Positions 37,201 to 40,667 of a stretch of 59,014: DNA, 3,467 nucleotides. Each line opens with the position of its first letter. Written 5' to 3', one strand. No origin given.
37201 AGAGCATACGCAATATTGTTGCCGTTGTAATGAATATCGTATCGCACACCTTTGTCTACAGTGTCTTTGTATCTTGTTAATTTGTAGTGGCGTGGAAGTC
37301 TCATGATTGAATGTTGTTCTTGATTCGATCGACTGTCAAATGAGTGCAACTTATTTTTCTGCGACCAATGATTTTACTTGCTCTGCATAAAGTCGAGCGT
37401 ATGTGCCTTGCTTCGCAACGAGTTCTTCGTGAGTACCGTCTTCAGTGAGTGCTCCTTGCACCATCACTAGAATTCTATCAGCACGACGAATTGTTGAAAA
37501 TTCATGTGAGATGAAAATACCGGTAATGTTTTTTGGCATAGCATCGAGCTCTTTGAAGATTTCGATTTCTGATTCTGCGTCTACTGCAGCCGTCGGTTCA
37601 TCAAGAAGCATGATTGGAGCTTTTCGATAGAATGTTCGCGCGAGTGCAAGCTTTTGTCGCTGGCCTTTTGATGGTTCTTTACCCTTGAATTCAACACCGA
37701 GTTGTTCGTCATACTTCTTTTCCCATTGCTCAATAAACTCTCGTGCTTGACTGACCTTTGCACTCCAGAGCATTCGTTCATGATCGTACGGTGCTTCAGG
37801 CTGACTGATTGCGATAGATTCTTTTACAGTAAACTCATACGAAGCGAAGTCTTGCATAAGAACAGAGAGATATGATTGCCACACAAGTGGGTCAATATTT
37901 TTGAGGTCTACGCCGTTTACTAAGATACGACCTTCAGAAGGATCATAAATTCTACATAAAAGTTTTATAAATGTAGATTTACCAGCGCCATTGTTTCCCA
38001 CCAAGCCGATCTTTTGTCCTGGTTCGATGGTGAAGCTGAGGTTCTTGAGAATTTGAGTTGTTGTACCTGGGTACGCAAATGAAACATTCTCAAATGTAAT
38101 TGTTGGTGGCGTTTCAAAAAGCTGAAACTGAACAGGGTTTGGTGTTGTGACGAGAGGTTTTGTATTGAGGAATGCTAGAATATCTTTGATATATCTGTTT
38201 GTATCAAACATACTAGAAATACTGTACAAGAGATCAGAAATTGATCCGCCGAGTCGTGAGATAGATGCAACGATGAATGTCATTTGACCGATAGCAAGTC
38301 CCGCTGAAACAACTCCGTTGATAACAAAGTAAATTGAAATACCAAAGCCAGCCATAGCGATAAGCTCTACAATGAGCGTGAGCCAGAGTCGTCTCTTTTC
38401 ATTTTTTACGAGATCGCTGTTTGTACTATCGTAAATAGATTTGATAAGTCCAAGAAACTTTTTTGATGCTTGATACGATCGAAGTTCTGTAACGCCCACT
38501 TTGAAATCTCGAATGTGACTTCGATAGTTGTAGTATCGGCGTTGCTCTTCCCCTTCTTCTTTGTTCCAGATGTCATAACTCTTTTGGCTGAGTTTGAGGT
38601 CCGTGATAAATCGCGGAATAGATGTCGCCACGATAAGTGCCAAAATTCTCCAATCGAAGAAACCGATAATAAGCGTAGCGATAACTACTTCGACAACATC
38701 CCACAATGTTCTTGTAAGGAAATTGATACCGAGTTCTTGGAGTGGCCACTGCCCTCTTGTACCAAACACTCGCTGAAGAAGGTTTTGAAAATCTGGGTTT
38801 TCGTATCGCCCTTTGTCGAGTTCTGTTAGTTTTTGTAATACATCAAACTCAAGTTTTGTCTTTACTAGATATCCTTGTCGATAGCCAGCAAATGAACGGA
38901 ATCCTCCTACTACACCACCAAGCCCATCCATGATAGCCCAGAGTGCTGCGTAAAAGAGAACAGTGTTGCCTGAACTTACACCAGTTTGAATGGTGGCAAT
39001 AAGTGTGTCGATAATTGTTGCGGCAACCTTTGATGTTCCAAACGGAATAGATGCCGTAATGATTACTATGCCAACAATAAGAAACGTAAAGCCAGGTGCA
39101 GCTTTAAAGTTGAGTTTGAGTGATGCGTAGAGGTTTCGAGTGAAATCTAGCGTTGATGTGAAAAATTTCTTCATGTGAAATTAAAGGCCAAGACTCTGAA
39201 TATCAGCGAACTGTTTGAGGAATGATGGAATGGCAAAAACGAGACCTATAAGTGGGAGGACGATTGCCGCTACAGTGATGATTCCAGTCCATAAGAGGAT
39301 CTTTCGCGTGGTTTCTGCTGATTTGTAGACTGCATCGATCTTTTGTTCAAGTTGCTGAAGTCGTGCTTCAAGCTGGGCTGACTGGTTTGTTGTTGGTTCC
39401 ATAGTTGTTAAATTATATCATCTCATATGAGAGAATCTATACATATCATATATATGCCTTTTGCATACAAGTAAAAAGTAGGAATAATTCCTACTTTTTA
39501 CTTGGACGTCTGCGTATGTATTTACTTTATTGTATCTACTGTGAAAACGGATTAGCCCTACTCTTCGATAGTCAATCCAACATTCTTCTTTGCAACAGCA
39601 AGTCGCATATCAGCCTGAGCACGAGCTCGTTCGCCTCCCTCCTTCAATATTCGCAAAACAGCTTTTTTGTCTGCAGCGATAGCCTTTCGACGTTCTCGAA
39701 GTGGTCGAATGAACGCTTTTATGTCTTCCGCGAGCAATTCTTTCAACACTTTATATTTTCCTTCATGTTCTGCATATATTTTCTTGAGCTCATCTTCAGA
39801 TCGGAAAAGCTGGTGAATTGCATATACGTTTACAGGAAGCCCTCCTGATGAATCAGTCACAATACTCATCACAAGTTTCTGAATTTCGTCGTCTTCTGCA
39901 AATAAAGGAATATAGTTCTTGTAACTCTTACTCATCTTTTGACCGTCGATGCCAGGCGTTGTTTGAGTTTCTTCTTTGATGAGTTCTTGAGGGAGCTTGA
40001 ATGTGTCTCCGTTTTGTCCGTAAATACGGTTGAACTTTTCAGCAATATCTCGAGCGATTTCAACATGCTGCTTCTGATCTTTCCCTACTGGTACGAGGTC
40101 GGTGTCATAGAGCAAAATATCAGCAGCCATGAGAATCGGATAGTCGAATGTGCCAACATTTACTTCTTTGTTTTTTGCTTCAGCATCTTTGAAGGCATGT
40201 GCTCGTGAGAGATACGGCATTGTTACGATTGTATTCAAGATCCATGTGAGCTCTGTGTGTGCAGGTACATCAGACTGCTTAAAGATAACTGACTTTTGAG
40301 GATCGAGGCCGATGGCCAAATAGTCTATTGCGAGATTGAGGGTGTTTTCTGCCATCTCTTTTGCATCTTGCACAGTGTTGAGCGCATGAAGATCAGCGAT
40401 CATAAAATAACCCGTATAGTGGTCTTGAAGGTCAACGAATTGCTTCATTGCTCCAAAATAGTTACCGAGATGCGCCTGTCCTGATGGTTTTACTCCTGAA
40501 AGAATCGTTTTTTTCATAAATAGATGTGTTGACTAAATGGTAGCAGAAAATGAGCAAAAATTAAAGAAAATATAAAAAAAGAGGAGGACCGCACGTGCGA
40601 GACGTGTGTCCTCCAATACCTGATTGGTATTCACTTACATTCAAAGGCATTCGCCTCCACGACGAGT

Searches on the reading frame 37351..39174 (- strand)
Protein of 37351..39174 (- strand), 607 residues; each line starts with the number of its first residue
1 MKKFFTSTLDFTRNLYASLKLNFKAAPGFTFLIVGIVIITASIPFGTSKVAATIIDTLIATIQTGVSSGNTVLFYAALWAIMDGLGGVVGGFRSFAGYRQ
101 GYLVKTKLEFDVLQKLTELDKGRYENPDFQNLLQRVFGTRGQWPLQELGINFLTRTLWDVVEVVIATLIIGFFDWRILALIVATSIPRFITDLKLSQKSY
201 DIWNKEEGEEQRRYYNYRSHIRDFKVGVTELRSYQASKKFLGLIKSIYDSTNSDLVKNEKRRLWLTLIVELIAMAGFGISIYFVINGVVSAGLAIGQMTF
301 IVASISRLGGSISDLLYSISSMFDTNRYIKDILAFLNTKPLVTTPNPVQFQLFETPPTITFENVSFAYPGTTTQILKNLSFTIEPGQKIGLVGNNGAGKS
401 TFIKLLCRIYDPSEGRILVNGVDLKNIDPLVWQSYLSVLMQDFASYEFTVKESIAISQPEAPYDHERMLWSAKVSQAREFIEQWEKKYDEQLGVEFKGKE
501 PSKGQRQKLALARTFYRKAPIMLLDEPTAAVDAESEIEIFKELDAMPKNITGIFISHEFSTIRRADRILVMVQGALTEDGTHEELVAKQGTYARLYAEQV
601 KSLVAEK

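Call 10: search_protein_families(library=pfam, proteins=[window:37351-39174:-])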
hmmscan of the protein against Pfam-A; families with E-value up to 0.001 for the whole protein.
window:37351-39174:- (607 aa): 4 families
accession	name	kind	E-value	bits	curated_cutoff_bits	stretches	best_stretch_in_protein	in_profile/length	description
PF00005.33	ABC_tran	-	3.3e-30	105.9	25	1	376-529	1-137/137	ABC transporter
PF02463.25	SMC_N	-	2.5e-05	24.3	40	0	509-572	149-212/220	RecF/RecN/SMC N terminal domain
PF13304.12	AAA_21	-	3.7e-05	24.4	27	0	390-406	3-19/304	AAA domain, putative AbiEii toxin, Type IV TA system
PF00664.28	ABC_membrane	-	0.00037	20.7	28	1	32-306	3-268/274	ABC transporter transmembrane region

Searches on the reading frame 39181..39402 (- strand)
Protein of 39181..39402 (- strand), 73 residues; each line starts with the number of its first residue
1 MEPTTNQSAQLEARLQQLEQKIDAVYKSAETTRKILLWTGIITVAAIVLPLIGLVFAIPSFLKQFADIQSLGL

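Call 10: search_protein_families(library=pfam, proteins=[window:39181-39402:-])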
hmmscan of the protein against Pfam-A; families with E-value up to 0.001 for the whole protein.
window:39181-39402:- (73 aa): 0 families

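Call 82: find_encoding_contigs(protein=window:39181-39402:-, flank=2500, max_places=10)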
Protein window:39181-39402:- (73 aa): 3 contigs read that carry it; 2 places shown.
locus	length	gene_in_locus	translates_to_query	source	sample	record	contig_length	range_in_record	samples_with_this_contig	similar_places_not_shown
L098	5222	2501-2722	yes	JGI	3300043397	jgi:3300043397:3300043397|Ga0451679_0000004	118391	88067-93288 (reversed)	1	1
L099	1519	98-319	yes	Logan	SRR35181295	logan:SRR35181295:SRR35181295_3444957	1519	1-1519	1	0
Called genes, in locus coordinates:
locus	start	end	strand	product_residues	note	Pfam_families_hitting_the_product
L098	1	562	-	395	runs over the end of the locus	PF07690:MFS_1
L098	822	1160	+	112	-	-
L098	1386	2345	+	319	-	PF00579:tRNA-synt_1b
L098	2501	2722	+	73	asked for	-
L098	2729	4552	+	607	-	PF00005:ABC_tran, PF13304:AAA_21 (faint)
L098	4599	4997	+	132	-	PF00583:Acetyltransf_1, PF13508:Acetyltransf_7 (weak), PF13673:Acetyltransf_10 (weak)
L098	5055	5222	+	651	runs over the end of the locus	PF01326:PPDK_N, PF00391:PEP-utilizers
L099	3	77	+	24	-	?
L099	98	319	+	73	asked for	-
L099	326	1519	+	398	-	?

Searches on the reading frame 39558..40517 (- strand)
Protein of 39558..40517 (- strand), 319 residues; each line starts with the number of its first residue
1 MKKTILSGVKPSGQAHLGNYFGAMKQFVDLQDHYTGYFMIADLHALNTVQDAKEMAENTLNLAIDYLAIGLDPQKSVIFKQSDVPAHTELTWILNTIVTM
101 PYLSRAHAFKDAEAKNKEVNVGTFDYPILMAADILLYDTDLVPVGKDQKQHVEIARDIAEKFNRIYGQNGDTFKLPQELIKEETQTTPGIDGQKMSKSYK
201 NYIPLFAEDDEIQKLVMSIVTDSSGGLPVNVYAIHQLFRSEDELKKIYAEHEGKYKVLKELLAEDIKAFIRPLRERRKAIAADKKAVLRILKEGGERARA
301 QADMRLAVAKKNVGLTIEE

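Call 10: search_protein_families(library=pfam, proteins=[window:39558-40517:-])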
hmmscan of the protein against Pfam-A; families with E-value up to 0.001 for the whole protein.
window:39558-40517:- (319 aa): 1 family
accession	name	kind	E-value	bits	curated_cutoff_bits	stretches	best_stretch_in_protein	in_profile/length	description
PF00579.31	tRNA-synt_1b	-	6e-64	216.6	21.1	1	4-272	7-276/292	tRNA synthetases class I (W and Y)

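Call 11: find_related_loci(query=window:39558-40517:-, collection=genome_contigs, flank=3000)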
Query window:39558-40517:- (319 aa) in genome_contigs; peptide patterns used: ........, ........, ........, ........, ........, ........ (x = any residue, [..] = any of these).
600 stretches matched a pattern (row limit reached: there are more); 493 encode a relative of the query (tblastn E <= 1e-3); the best 80 are kept; 80 distinct loci.
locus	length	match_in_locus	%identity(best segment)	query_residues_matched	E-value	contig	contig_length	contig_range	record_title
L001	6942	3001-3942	67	1-317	3e-143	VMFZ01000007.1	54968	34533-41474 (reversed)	MAG: Parcubacteria group bacterium Gr01-1014_17 G01um101417_scaffold_473, whole genome shotgun sequence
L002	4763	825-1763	66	2-317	1e-141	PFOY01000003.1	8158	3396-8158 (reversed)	MAG: Candidatus Nomurabacteria bacterium CG_4_10_14_0_2_um_filter_30_12 CG_4_10_14_0.2_scaffold_5056_c, whole genome sho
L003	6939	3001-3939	65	2-317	3e-137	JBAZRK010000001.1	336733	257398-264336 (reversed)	MAG: Candidatus Paceibacterota bacterium isolate SO_2017_GW1_146 NODE_237_length_336733_cov_3.011132_OW334_2017, whole g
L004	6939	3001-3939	66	2-317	7e-137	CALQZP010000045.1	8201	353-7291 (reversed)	MAG: Candidatus Nomurabacteria bacterium isolate MaH-04nov19-71 genome assembly, contig: MaH-04nov19-C21948, whole genom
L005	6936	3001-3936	63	1-315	1e-136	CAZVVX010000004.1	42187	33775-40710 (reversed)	MAG TPA_asm: uncultured Candidatus Saccharibacteria bacterium isolate SRP133034_co1_24 genome assembly, contig: NODE_726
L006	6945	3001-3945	62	1-315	2e-135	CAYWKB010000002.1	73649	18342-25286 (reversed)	MAG TPA_asm: uncultured Candidatus Saccharibacteria bacterium isolate SRP292972_co1_57 genome assembly, contig: NODE_281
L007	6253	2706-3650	64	2-319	1e-135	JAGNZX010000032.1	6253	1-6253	MAG: Candidatus Paceibacterota bacterium isolate Go_Eff_bin_87 Go_Eff_37223_length_6253_cov_6.617205, whole genome shotg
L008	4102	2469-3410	65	1-317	2e-138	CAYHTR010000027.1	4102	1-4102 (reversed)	MAG TPA_asm: uncultured Candidatus Saccharibacteria bacterium isolate ERP119705_co17_221 genome assembly, contig: NODE_4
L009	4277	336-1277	63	1-317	7e-136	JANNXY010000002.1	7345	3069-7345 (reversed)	MAG: bacterium isolate VAR_34_metabat_123 VAR_34_k141_1806394, whole genome shotgun sequence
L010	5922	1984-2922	64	2-317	7e-135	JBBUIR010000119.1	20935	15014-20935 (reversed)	MAG: Patescibacteria group bacterium isolate H52-bin137_1 H52_bin137_1_000000000119, whole genome shotgun sequence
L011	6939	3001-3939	62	2-317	6e-135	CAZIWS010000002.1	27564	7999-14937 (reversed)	MAG TPA_asm: uncultured Candidatus Saccharibacteria bacterium isolate SRP192927_co2_50 genome assembly, contig: NODE_234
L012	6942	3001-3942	64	2-315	2e-134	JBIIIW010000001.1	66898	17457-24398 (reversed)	MAG: Candidatus Paceibacteria bacterium isolate ME2001-09-10pf_3300042914_group1_bin230 Rohwer_bin1538_scaffold_171_c1,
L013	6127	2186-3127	62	1-315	2e-134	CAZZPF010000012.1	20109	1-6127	MAG TPA_asm: uncultured Candidatus Saccharibacteria bacterium isolate binchicken_co203_538 genome assembly, contig: k141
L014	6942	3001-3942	62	2-316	8e-134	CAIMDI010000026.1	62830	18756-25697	Candidatus Taylorbacteria bacterium isolate KTt_bin-0984 genome assembly, contig: bin-0984:26/36, whole genome shotgun s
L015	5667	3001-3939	64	2-317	1e-133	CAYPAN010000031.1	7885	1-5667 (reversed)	MAG TPA_asm: uncultured Candidatus Saccharibacteria bacterium isolate binchicken_co241_293 genome assembly, contig: NODE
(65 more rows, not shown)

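Call 14: find_encoding_contigs(protein=window:39558-40517:-, flank=3000, max_places=10)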
Protein window:39558-40517:- (319 aa): 3 contigs read that carry it; 2 places shown.
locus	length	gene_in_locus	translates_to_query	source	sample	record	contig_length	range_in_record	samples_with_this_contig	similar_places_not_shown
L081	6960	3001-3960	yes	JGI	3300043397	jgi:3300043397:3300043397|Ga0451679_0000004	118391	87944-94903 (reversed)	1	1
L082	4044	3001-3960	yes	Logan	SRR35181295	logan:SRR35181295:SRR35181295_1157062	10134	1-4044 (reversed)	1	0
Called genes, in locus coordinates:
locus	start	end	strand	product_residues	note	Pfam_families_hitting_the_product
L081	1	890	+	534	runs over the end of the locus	PF00512:HisKA, PF02518:HATPase_c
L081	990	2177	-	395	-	PF07690:MFS_1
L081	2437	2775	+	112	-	-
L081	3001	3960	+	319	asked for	PF00579:tRNA-synt_1b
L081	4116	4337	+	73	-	-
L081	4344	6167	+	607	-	PF00005:ABC_tran, PF13304:AAA_21 (faint)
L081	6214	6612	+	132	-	PF00583:Acetyltransf_1, PF13508:Acetyltransf_7 (weak), PF13673:Acetyltransf_10 (weak)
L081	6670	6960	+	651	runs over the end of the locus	PF01326:PPDK_N, PF00391:PEP-utilizers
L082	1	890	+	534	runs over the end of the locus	PF00512:HisKA, PF02518:HATPase_c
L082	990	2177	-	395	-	PF07690:MFS_1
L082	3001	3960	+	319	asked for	PF00579:tRNA-synt_1b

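Call 19: find_homologous_proteins(query=window:39558-40517:-, max_evalue=1e-100)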
Query window:39558-40517:- (319 aa): 5884 proteins with E <= 1e-100 among 8000 candidates; the best 120 are listed.
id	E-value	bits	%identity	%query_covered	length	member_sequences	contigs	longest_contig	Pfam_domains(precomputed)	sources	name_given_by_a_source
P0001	4.5e-206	701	100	100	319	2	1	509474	PF00579.32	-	-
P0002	8.8e-153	526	74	99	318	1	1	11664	PF00579.32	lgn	-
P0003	4.1e-148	511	72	100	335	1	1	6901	PF00579.32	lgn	-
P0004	1.4e-142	492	71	99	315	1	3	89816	PF00579.32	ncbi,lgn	ncbi:MAG: tryptophan--tRNA ligase [Minisyncoccia bacterium]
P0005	3.8e-141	488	68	99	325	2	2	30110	PF00579.32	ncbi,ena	-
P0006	1.4e-140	486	70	99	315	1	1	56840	PF00579.32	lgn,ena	-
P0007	1.3e-139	483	70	98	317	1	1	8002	PF00579.32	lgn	-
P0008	1.5e-139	482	70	99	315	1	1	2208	PF00579.32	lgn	-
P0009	2.2e-139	482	69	98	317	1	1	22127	PF00579.32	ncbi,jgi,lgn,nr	ncbi:MAG TPA: tryptophan--tRNA ligase [Candidatus Paceibacterota bacterium]|nr:tryptophan--tRNA liga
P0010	3.3e-139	481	69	98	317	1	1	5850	PF00579.32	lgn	-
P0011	3.9e-139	481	69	99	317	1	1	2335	PF00579.32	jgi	jgi:tryptophanyl-tRNA synthetase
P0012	4.5e-139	481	72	91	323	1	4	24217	PF00579.32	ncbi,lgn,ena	-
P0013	4.5e-139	481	72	91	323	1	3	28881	PF00579.32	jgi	-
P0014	5.5e-139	481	69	99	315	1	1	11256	PF00579.32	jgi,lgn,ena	-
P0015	1.0e-138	480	68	99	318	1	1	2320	PF00579.32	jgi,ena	-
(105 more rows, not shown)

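Call 20: find_encoding_contigs(protein=P0002, flank=4000, max_places=2)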
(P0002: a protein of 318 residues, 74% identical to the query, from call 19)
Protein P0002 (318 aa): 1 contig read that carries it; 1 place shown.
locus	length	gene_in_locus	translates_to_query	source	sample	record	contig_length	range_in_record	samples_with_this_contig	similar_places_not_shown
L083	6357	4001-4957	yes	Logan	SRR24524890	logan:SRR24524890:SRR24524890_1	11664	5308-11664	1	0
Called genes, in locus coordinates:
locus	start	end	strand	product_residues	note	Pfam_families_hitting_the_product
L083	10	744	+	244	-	PF01553:Acyltransferase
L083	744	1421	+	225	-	PF01553:Acyltransferase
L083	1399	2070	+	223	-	PF00702:Hydrolase (weak), PF12710:HAD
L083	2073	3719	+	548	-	PF16927:HisKA_7TM, PF00512:HisKA, PF02518:HATPase_c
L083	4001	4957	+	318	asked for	PF00579:tRNA-synt_1b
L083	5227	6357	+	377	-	?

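Call 21: find_encoding_contigs(protein=P0003, flank=4000, max_places=2)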
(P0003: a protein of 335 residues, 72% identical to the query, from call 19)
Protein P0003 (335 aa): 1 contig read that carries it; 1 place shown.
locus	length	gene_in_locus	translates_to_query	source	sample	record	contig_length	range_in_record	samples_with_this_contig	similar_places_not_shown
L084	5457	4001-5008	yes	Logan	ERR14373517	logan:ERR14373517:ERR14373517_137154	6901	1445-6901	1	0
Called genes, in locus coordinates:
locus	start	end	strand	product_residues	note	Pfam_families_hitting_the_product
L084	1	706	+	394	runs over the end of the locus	PF00056:Ldh_1_N, PF01118:Semialdhyde_dh, PF01488:Shikimate_DH (weak)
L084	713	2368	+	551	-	PF16927:HisKA_7TM, PF00512:HisKA, PF02518:HATPase_c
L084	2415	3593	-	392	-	PF07690:MFS_1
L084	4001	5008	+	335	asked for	PF00579:tRNA-synt_1b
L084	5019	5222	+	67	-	-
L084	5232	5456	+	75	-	?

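Call 22: find_encoding_contigs(protein=P0004, flank=4000, max_places=2)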
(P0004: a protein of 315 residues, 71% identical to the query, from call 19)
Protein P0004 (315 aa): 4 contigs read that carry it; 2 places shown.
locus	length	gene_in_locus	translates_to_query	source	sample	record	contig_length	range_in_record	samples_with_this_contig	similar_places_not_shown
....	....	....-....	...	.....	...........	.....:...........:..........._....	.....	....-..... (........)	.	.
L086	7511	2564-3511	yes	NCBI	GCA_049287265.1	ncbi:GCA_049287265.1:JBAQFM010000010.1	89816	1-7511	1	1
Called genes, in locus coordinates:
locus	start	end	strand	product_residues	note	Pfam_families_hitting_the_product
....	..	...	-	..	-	-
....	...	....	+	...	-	-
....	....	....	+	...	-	-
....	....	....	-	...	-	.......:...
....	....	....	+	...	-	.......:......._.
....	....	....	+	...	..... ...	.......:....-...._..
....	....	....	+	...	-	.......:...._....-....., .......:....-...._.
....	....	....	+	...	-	-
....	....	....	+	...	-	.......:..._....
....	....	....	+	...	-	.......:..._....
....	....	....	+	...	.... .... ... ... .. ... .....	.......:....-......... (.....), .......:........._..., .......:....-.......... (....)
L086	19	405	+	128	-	-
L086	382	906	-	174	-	PF00856:SET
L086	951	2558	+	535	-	PF02518:HATPase_c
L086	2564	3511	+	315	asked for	PF00579:tRNA-synt_1b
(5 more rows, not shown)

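Call 39: find_encoding_contigs(protein=P0006, flank=3000, max_places=1)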
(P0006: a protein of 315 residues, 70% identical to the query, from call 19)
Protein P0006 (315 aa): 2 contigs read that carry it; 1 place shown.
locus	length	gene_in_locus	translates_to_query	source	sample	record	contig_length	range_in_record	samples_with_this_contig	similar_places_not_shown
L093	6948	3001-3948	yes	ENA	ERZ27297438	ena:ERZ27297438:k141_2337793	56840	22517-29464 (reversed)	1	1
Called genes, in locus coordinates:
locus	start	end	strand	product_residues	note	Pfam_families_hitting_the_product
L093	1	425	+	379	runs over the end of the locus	PF00278:Orn_DAP_Arg_deC, PF02784:Orn_Arg_deC_N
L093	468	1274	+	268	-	-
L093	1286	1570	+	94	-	-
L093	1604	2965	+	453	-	PF13185:GAF_2 (faint), PF02518:HATPase_c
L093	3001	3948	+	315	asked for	PF00579:tRNA-synt_1b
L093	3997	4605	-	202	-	-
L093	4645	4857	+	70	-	-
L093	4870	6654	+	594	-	PF00664:ABC_membrane, PF03193:RsgA_GTPase (faint), PF00005:ABC_tran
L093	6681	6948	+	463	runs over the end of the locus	PF01336:tRNA_anti-codon, PF00152:tRNA-synt_2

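Call 40: find_encoding_contigs(protein=P0012, flank=3000, max_places=1)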
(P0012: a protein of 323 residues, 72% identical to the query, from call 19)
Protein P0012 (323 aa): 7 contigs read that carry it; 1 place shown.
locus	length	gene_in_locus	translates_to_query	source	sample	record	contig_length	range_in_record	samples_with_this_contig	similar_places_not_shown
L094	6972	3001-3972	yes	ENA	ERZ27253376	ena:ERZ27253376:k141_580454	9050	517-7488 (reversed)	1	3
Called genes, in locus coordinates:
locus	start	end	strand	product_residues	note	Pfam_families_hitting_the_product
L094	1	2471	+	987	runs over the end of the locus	PF00171:Aldedh, PF01921:tRNA-synt_1f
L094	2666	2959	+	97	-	-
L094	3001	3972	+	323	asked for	PF00579:tRNA-synt_1b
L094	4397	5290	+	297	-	PF01029:NusB, PF00293:NUDIX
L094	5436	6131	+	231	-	PF22935:RM44_endonuclase, PF14622:Ribonucleas_3_3, PF00636:Ribonuclease_3, PF00035:dsrm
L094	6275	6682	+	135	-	-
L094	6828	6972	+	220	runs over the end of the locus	?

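Call 41: find_encoding_contigs(protein=P0007, flank=3000, max_places=1)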
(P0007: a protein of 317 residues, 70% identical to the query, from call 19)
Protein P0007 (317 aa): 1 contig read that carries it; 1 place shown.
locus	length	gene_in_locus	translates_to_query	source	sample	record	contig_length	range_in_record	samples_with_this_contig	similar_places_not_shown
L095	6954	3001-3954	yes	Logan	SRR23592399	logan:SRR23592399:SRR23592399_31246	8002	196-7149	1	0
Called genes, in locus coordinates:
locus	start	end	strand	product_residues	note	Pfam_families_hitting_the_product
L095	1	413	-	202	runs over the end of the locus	?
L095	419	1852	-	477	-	PF00772:DnaB, PF13481:AAA_25, PF03796:DnaB_C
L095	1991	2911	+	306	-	PF01048:PNP_UDP_1 (weak)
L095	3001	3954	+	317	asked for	PF00579:tRNA-synt_1b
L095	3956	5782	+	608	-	PF00664:ABC_membrane (weak), PF00005:ABC_tran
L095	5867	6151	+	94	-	-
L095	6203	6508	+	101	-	-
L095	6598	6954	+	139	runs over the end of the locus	-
